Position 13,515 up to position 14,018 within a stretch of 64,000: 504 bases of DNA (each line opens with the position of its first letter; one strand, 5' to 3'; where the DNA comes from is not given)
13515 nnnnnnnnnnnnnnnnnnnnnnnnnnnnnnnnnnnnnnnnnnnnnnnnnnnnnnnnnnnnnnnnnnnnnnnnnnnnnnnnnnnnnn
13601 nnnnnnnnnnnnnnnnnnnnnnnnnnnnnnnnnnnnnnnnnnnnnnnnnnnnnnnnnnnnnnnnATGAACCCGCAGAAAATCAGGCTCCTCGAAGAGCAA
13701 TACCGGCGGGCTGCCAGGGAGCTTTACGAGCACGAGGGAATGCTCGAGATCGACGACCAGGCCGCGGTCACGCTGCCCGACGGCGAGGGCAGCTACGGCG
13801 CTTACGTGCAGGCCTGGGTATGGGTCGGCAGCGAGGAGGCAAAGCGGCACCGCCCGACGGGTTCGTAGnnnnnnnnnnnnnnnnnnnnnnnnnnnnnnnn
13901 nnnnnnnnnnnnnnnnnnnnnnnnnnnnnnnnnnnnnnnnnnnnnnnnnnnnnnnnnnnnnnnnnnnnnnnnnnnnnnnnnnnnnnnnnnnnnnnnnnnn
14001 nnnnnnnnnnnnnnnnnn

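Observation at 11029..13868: Candidate signalling module: FNR-like regulator divergent from a receiver-less sigma-54 activator, overlapping stand-alone receiver, consensus -24/-12 promoter and a 67-aa ORF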

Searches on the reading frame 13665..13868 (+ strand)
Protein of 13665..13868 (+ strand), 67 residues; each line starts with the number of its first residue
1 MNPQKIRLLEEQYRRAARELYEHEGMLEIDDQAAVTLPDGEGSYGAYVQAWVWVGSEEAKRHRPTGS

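Call 3: search_protein_families(library=pfam, proteins=[window:13665-13868:+], max_evalue=0.01)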
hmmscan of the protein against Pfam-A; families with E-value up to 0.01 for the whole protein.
window:13665-13868:+ (67 aa): 0 families

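Call 8: find_homologous_proteins(query=window:13665-13868:+, max_evalue=0.01)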
Query window:13665-13868:+ (67 aa): 1 proteins with E <= 0.01 among 1 candidates.
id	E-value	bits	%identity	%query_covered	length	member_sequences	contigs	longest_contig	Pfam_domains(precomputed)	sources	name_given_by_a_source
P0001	3.5e-38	146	100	100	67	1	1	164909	-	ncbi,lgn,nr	ncbi:MAG TPA: hypothetical protein VNN77_10645 [candidate division Zixibacteria bacterium]|nr:hypoth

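Call 21: search_protein_families(library=ncbifam, proteins=[window:13665-13868:+], max_evalue=0.001)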
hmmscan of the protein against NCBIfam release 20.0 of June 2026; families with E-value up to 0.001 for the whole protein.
window:13665-13868:+ (67 aa): 0 families

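Call 28: search_protein_representatives(protein=window:13665-13868:+)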
Query: 67 residues. Proteins with E-value up to 0.001 (for the whole library): 738; up to 1e-10: 5; up to 1e-30: 1. The best 150 are listed.
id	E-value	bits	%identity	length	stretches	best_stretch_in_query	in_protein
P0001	1.1e-38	145.5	100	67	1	1-67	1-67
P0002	5.4e-12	61.3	48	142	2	11-59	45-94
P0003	1.2e-11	60.2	49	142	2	8-58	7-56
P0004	2.3e-11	59.3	46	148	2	8-56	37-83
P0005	8.8e-11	57.4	51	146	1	6-66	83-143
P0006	1.7e-10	56.6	47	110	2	14-60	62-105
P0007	2.4e-10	56.1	62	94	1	11-59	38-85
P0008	8.0e-10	54.4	47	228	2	14-57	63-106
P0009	1.0e-09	54.1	54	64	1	11-62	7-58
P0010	1.3e-09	53.7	46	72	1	4-59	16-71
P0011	2.0e-09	53.1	54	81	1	10-63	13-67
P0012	2.9e-09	52.7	53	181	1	1-59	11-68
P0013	8.0e-09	51.3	53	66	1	2-59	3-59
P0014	1.1e-08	50.8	52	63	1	10-61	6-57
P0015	1.3e-08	50.6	44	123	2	12-59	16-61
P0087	5.1e-07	45.6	53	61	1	9-60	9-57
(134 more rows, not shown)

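Call 30: search_protein_families(library=pfam, alignment_id=A1, max_evalue=1)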
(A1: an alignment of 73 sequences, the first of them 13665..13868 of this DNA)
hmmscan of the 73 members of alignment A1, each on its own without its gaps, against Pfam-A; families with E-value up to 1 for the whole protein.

A. member 1, window:13665-13868:+ (67 aa): 0 families

B. families by the number of members that match (of 73 scanned): 20 families
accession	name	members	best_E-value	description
PF22065.2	Cep192_D7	3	0.12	Cep192 domain 7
PF03050.20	DDE_Tnp_IS66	2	0.024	Transposase IS66 family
PF18668.6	Tail_spike_N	1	0.0063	Tail spike TSP1/Gp66 receptor binding N-terminal domain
PF23834.1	DUF7204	1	0.015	Domain of unknown function (DUF7204)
PF18229.6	GcnA_N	1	0.03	N-acetyl-beta-D-glucosaminidase N-terminal domain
PF18987.5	DUF5720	1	0.063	Family of unknown function (DUF5720)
PF07244.20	POTRA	1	0.063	Surface antigen variable number repeat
PF24043.1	DUF7352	1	0.094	Domain of unknown function (DUF7352)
PF00880.23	Nebulin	1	0.095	Nebulin repeat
PF13756.12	Stimulus_sens_1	1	0.096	Stimulus-sensing domain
PF06094.17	GGACT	1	0.098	Gamma-glutamyl cyclotransferase, AIG2-like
PF11534.13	HTHP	1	0.11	Hexameric tyrosine-coordinated heme protein (HTHP)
PF25395.1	DPBB_PEX6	1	0.13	PEX6 double psi barrel domain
PF19914.5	WEF-hand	1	0.15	Wolframin EF-hand domain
PF07921.17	Fibritin_C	1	0.16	Fibritin C-terminal region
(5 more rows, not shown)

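Call 31: search_solved_structures(query=A1, max_evalue=10)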
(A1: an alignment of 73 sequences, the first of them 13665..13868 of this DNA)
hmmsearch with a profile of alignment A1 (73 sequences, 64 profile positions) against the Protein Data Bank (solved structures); distinct sequences matched with E-value up to 10: 8.
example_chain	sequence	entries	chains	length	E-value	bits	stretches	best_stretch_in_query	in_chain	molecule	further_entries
1g3i_A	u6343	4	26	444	0.8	12.6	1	5-37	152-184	ATP-DEPENDENT HSLU PROTEASE ATP-BINDING SUBUNIT HSLU | HEAT SHOCK PROTEIN HSLU | ATP-DEPENDENT HSL PROTEASE ATP-BINDING SUBUNIT HSLU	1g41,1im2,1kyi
4ggo_A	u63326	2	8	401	0.81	12.6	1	12-38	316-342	Trans-2-enoyl-CoA reductase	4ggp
4fbg_A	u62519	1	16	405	0.81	12.6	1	12-38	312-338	Putative reductase TDE_0597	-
4npi_A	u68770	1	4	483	1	12.3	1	27-58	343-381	2-aminomuconate 6-semialdehyde dehydrogenase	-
4oe2_A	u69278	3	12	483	1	12.3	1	27-58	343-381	2-aminomuconate 6-semialdehyde dehydrogenase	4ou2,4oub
4i1w_A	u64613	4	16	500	1.1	12.2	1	27-58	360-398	2-aminomuconate 6-semialdehyde dehydrogenase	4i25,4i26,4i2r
5kln_A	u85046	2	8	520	1.1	12.1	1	27-58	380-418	2-aminomuconate 6-semialdehyde dehydrogenase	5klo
5kj5_A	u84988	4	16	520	1.1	12.1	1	27-58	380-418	2-aminomuconate 6-semialdehyde dehydrogenase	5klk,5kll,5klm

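Call 32: find_homologous_proteins(query=A1, max_evalue=0.001)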
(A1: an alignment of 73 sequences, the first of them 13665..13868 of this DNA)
Query A1 (73 sequences) (67 aa, profile of the alignment): 2136 proteins with E <= 0.001 among 2891 candidates; the best 120 are listed.
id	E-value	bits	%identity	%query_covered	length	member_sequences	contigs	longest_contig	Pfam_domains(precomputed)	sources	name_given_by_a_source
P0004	9.6e-30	120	50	72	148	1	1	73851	-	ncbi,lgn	-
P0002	1.3e-26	110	48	75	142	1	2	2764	-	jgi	jgi:hypothetical protein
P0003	1.9e-24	103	50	72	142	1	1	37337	-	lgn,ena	-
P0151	4.0e-21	92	57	73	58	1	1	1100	-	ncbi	-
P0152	4.3e-21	92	46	78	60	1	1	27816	-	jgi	-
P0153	6.5e-21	91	50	75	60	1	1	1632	-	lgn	-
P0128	9.9e-21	91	45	79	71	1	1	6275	-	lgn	-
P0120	1.6e-20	90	56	64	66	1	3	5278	-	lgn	-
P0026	1.8e-20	90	47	82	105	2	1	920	-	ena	-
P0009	2.2e-20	90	56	75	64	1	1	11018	-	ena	-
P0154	2.5e-20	90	56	70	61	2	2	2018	-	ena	-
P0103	3.3e-20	89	54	72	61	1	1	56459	-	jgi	jgi:hypothetical protein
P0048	3.4e-20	89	45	82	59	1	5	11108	-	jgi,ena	jgi:hypothetical protein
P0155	3.5e-20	89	51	73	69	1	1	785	-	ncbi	-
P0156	3.6e-20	89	40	82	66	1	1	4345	-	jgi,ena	jgi:hypothetical protein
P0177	1.7e-19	87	55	63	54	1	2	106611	-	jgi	jgi:hypothetical protein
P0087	5.8e-19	85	47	90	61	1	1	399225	-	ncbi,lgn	ncbi:MAG: hypothetical protein R3C70_07125 [Geminicoccaceae bacterium]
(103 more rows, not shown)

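Call 33: find_encoding_contigs(protein=P0087, flank=4000, max_places=2)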
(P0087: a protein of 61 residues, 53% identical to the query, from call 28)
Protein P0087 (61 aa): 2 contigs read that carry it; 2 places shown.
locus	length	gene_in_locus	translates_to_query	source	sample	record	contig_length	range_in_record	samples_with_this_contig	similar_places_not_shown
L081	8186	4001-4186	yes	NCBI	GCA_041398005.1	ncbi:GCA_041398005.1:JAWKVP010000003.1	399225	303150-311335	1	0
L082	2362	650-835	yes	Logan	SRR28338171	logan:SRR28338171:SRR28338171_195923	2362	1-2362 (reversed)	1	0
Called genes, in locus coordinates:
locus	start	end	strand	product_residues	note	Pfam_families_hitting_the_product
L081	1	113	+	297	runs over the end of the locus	PF02195:ParB_N, PF17762:HTH_ParB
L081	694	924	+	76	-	-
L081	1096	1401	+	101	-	-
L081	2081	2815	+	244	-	PF10979:DUF2786 (weak), PF23771:DUF7168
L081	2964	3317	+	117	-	-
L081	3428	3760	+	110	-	-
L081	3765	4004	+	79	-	-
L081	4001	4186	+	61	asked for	-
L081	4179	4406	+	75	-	-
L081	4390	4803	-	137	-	-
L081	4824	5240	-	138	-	-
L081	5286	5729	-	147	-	-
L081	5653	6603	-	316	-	-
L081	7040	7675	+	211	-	PF13560:HTH_31 (faint), PF01381:HTH_3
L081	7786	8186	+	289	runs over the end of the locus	PF12705:PDDEXK_1 (weak)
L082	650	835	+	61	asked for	-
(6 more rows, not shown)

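Call 34: find_encoding_contigs(protein=P0177, flank=4000, max_places=2)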
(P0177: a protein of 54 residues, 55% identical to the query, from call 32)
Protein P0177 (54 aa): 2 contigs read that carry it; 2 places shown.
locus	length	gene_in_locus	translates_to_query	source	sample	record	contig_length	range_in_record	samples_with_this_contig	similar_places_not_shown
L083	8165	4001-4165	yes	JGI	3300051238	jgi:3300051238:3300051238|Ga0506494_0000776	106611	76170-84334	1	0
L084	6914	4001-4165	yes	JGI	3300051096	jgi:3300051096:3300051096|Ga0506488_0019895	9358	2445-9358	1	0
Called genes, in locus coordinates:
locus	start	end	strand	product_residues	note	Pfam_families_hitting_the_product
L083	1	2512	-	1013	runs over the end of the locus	PF00873:ACR_tran, PF03176:MMPL (weak)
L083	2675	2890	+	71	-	-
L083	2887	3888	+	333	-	PF04471:Mrr_cat, PF22722:NA-iREase1 (weak)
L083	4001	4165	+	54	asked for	-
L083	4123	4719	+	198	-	PF09517:RE_Eco29kI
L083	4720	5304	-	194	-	PF13505:OMP_b-brl (weak)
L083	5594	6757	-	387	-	PF23914:TPR_CcmH_CycH (faint), PF13620:CarboxypepD_reg, PF13428:TPR_14 (faint), PF13181:TPR_8 (faint), PF00515:TPR_1 (faint), PF21033:RMD1-3 (weak), PF14559:TPR_19 (weak), PF13432:TPR_16 (weak), +4 more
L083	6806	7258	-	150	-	PF00072:Response_reg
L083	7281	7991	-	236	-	PF01209:Ubie_methyltran, PF13489:Methyltransf_23, PF13847:Methyltransf_31, PF08241:Methyltransf_11, PF08242:Methyltransf_12, PF13649:Methyltransf_25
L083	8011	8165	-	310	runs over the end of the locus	-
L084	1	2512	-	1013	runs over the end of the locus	PF00873:ACR_tran, PF03176:MMPL (weak)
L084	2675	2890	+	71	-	-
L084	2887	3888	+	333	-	PF04471:Mrr_cat, PF22722:NA-iREase1 (weak)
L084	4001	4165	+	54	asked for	-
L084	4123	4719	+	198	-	PF09517:RE_Eco29kI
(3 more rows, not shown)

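Call 35: find_encoding_contigs(protein=P0004, flank=4000, max_places=2)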
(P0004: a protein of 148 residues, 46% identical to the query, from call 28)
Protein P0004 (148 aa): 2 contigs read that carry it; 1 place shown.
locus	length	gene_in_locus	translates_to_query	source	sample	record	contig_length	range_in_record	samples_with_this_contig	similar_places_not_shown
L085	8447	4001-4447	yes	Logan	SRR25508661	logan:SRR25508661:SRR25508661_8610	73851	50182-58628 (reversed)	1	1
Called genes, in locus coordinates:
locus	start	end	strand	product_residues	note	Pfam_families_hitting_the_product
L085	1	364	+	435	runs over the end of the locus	PF00078:RVT_1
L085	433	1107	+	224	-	-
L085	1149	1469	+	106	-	-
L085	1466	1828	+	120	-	PF24963:DUF7768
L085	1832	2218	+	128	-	-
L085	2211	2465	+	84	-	PF18495:VbhA (weak)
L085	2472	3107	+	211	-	PF02661:Fic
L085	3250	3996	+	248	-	-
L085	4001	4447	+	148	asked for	-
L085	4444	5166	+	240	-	-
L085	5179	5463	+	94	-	-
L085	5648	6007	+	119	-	-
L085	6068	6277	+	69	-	-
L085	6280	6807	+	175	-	-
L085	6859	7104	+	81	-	-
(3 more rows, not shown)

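Call 68: predict_structure(alignment_id=A1)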
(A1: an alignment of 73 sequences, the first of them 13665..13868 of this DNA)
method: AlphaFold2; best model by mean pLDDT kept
length: 67 residues; sequences in the alignment: 73
mean_pLDDT: 92.7   pTM: 0.74
mean pLDDT of the five models: 92.7, 92.5, 92.4, 91.5, 85.5
residues with pLDDT >= 90: 54; 70-90: 12; 50-70: 1; < 50: 0
segments of 3 or more residues with pLDDT < 50: none
pLDDT, mean of each block of 10 residues (from residue 1): 92 98 96 94 89 95 82
secondary structure, 60 per line:
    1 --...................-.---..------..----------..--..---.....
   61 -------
elements in order: H3-21 H56-60

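Call 71: fold_search(model_id=the predicted structure, library=pdb)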
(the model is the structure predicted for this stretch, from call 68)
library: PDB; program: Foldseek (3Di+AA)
matches with E <= 10: 28; with E <= 0.001: 0
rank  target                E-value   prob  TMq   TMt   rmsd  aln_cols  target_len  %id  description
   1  7aeb_S                2.1e+00  0.18  0.42  0.26   4.1        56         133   18  Cryo-EM structure of an extracellular contractile injection system in marine bacterium Algoriphagus machipongonensis,  (released 2022-02-16)
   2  9ay5_A                4.4e+00  0.02  0.21  0.10  16.6        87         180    7  Tail-Baseplate of P1 bacteriophage (released 2025-09-10)
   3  8bh3_D                4.7e+00  0.03  0.23  0.12  11.9        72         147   19  DNA-PK Ku80 mediated dimer bound to PAXX (released 2023-06-07)
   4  4mtp_A                5.1e+00  0.02  0.23  0.04  16.0        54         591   15  RdRp from Japanesese Encephalitis Virus (released 2013-12-25)
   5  7ow7_H                5.8e+00  0.02  0.24  0.10  20.6        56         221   16  EIF6-bound large subunit of the human ribosome (released 2022-10-05)
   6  7y4l_Y7               6.2e+00  0.03  0.24  0.07   4.4        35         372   17  PBS of PBS-PSII-PSI-LHCs from Porphyridium purpureum. (released 2023-01-18)
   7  5tuv_A                6.2e+00  0.02  0.23  0.14  16.1        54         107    6  Crystal structure of the E2F5-DP1-p107 ternary complex (released 2017-05-03)
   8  8uu4_g                6.6e+00  0.02  0.26  0.12  17.1        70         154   10  Cryo-EM structure of the Listeria innocua 70S ribosome in complex with HPF (structure I-A) (released 2024-02-28)
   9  2wxf                  6.6e+00  0.02  0.25  0.03  17.2        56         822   20  The crystal structure of the murine class IA PI 3-kinase p110delta in complex with PIK-39. (released 2010-01-12)
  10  4cnz_A                7.1e+00  0.03  0.27  0.21   9.2        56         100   14  Structure of PII signaling protein GlnZ from Azospirillum brasilense in complex with adenosine diphosphate (released 2014-05-28)
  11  5u0c_H                7.1e+00  0.03  0.27  0.04  15.5        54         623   15  Structure of Zika virus NS5 RNA polymerase domain (released 2017-03-29)
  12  9hcd_Q                7.6e+00  0.03  0.30  0.10   9.6        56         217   14  Mouse mitoribosome large subunit assembly intermediate (with uL16m) bound to MRM3-dimer, DDX28 and the MALSU-L0R8F8-mt (released 2025-06-11)
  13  8uyh_A                7.6e+00  0.01  0.19  0.06  15.9        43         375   19  Structure of AMP-PNP-bound Pediculus humanus (Ph) PINK1 dimer (released 2024-01-31)
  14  8p9a_d0               8.1e+00  0.02  0.27  0.21  16.8        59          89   15  80S yeast ribosome in complex with Methyllissoclimide (released 2024-11-27)
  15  8pr3_f                8.1e+00  0.01  0.23  0.05  15.6        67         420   13  Cytoplasmic dynein-1 heavy chain bound to JIP3-RH1 (released 2024-03-27)
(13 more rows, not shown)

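Call 72: fold_search(model_id=the predicted structure, library=viral)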
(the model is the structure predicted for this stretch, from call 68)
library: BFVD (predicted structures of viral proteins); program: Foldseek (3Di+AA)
matches with E <= 10: 114; with E <= 0.001: 0
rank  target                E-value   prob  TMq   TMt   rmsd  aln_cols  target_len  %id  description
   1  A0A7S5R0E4            2.1e-03  1.00  0.59  0.40   7.4        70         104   31  (no name in the UniProt tables at hand)
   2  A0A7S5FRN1            5.4e-02  1.00  0.68  0.28   2.6        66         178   35  (no name in the UniProt tables at hand)
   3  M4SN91                1.3e+00  0.05  0.18  0.11   7.2        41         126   24  DNA binding protein [Cellulophaga phage phiST]
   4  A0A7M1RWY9            1.6e+00  0.06  0.27  0.22  14.3        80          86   14  Uncharacterized protein [uncultured phage cr118_1]
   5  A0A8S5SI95            2.0e+00  0.09  0.33  0.06  10.7        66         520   11  Tail tape measure protein [Siphoviridae sp. ctHAs12]
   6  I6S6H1                2.1e+00  0.08  0.33  0.21   7.9        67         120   15  Uncharacterized protein [Celeribacter phage P12053L]
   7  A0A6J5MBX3            2.4e+00  0.20  0.49  0.36   4.4        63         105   10  Uncharacterized protein [uncultured Caudovirales phage]
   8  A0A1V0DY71            2.4e+00  0.09  0.31  0.32   7.7        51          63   18  Uncharacterized protein [Dinoroseobacter phage vB_DshS-R5C]
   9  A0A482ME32            2.4e+00  0.04  0.26  0.10  12.6        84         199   18  (no name in the UniProt tables at hand)
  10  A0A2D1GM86            2.6e+00  0.16  0.43  0.13   5.3        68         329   13  Uncharacterized protein [Salmonella phage Melville]
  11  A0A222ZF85            2.8e+00  0.05  0.26  0.21   8.5        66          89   20  Uncharacterized protein [Arthrobacter phage Christian]
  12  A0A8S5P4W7            3.0e+00  0.06  0.29  0.15  10.5        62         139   10  Uncharacterized protein [Siphoviridae sp. ctQtc11]
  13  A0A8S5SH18            3.0e+00  0.04  0.26  0.07  19.0        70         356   13  Uncharacterized protein [Siphoviridae sp. ctzyE57]
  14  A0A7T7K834            3.2e+00  0.06  0.30  0.22  16.5        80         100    8  (no name in the UniProt tables at hand)
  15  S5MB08                3.2e+00  0.03  0.24  0.24  10.1        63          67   11  Uncharacterized protein [Bacillus phage Shanette]
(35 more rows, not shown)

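Call 73: search_dna_similar(query=window:13665-13868:+, collection=phages, mode=protein, max_evalue=0.001, max_rows=15)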
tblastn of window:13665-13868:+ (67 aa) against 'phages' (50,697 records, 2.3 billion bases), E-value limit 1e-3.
No match.

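Call 74: search_dna_similar(query=window:13665-13868:+, collection=plasmids, mode=protein, max_evalue=0.001, max_rows=15)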
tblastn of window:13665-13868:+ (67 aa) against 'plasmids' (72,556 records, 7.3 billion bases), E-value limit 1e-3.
Records with a match: 1; places in all: 1; records where one place covers at least 80% of the query: 0.
Best place of each record, by identity: <60% 1.
By first word of the organism name: Halomonas 1.
By predicted mobility (MOB-suite, as given by PLSDB): non-mobilizable 1.
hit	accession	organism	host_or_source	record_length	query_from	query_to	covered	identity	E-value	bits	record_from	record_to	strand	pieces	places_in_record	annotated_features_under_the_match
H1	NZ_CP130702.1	Halomonas sp. I5-271120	cell culture,Novel isolate from a UK ...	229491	13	57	67%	51.1%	7e-4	42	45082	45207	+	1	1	hypothetical protein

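Call 82: search_protein_families(library=phrogs, proteins=[window:13665-13868:+, P0004, P0087, P0177], max_evalue=0.01)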
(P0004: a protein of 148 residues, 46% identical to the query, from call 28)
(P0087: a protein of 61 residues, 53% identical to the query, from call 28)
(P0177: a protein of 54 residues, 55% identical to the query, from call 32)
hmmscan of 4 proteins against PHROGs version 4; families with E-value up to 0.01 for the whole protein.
window:13665-13868:+ (67 aa): 1 family
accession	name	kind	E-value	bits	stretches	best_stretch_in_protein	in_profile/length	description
phrog_6739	-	unknown function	0.00056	21.2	1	25-60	83-115/158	-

P0004 (148 aa): 1 family
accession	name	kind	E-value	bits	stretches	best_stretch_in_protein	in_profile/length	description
phrog_6739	-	unknown function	2.8e-09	38.4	2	50-98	79-126/158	-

P0087 (61 aa): 1 family
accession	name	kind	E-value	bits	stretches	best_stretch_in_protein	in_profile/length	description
phrog_6739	-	unknown function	6.2e-10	40.6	1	10-56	70-114/158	-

P0177 (54 aa): 1 family
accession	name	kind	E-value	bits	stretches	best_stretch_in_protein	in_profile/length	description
phrog_6739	-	unknown function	5.1e-08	34.4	1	15-50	79-114/158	-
